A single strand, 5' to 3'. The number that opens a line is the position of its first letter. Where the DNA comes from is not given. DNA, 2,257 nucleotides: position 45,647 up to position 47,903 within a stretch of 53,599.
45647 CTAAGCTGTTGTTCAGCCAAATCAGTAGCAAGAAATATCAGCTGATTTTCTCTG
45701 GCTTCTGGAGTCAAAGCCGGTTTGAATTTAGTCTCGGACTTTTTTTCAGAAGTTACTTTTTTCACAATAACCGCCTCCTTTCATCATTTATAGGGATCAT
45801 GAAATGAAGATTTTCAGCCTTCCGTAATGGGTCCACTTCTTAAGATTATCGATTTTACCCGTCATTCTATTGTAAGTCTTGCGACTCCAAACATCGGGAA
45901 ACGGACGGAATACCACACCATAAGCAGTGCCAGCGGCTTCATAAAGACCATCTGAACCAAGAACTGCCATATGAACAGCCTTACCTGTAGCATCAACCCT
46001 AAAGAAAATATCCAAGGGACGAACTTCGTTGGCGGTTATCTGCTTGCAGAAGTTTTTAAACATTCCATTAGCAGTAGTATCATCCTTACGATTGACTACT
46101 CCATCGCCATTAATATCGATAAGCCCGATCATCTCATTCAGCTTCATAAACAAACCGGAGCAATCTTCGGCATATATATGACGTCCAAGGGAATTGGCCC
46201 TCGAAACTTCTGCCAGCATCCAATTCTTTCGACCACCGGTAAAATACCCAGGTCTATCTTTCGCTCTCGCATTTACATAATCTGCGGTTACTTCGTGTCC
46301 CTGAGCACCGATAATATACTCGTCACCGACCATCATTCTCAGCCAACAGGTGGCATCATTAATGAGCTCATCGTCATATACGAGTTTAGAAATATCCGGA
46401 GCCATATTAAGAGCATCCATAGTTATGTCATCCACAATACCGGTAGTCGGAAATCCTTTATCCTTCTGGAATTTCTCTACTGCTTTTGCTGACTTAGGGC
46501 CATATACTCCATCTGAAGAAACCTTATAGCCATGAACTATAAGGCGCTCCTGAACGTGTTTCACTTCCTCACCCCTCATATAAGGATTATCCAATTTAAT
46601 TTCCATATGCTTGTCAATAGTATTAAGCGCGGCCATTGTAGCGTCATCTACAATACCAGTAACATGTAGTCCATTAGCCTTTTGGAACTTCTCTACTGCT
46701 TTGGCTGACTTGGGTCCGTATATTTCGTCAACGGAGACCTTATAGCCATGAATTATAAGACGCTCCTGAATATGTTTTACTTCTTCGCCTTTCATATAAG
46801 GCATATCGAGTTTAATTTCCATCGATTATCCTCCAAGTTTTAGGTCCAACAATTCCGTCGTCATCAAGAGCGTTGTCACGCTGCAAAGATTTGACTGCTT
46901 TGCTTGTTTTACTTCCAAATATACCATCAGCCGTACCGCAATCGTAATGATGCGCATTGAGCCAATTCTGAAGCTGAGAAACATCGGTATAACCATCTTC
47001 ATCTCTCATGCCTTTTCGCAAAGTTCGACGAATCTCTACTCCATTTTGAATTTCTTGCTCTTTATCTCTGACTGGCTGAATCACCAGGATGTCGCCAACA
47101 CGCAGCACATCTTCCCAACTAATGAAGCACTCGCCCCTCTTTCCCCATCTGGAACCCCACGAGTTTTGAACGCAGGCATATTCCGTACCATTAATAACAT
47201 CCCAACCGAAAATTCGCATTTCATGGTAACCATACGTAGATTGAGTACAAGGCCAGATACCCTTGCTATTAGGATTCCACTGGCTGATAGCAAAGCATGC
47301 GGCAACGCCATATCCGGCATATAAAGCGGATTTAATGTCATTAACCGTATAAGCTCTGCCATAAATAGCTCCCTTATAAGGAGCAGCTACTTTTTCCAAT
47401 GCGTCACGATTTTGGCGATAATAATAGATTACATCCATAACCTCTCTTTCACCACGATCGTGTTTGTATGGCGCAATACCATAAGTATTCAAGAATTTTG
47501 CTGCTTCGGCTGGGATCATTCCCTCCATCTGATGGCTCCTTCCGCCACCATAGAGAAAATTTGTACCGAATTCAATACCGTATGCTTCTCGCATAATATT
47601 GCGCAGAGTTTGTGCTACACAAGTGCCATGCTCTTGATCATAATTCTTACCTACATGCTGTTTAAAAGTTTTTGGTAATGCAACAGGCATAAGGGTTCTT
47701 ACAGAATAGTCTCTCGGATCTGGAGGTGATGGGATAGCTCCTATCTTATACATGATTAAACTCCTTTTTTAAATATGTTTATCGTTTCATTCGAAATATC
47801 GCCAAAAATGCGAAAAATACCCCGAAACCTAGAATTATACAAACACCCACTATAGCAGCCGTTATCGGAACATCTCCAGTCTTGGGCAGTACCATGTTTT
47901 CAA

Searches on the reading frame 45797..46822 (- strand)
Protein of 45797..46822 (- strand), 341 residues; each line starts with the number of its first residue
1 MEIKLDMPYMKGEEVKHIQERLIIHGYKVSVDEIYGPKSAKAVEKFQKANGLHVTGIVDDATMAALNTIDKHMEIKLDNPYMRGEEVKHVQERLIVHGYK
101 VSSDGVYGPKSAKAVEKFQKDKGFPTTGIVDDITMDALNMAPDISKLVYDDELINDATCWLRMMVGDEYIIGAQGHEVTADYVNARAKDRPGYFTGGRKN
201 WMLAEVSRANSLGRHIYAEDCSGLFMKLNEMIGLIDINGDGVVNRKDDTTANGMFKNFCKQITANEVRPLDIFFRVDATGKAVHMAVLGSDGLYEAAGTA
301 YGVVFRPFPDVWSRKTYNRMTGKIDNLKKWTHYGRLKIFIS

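Call 81: search_protein_families(library=pfam, proteins=[window:45797-46822:-], max_evalue=0.001)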
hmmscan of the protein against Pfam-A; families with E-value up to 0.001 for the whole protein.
window:45797-46822:- (341 aa): 2 families
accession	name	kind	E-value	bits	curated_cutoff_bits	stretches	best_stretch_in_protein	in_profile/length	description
PF01471.23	PG_binding_1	-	1.4e-35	121.6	23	2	12-66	2-57/57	Putative peptidoglycan binding domain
PF09374.15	PG_binding_3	-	1.4e-06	28.8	24.6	0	87-116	3-32/76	Predicted Peptidoglycan domain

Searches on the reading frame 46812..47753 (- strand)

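Call 81: search_protein_families(library=pfam, proteins=[window:46812-47753:-], max_evalue=0.001)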
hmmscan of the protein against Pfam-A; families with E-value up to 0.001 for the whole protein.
window:46812-47753:- (313 aa): 3 families
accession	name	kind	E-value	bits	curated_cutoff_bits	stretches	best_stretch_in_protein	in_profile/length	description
PF01471.23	PG_binding_1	-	1.6e-16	60.7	23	1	256-309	3-56/57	Putative peptidoglycan binding domain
PF00112.29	Peptidase_C1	-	1.4e-08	35.5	20.7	1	123-207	110-198/220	Papain family cysteine protease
PF09374.15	PG_binding_3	-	7.6e-05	23.3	24.6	0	259-291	4-33/76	Predicted Peptidoglycan domain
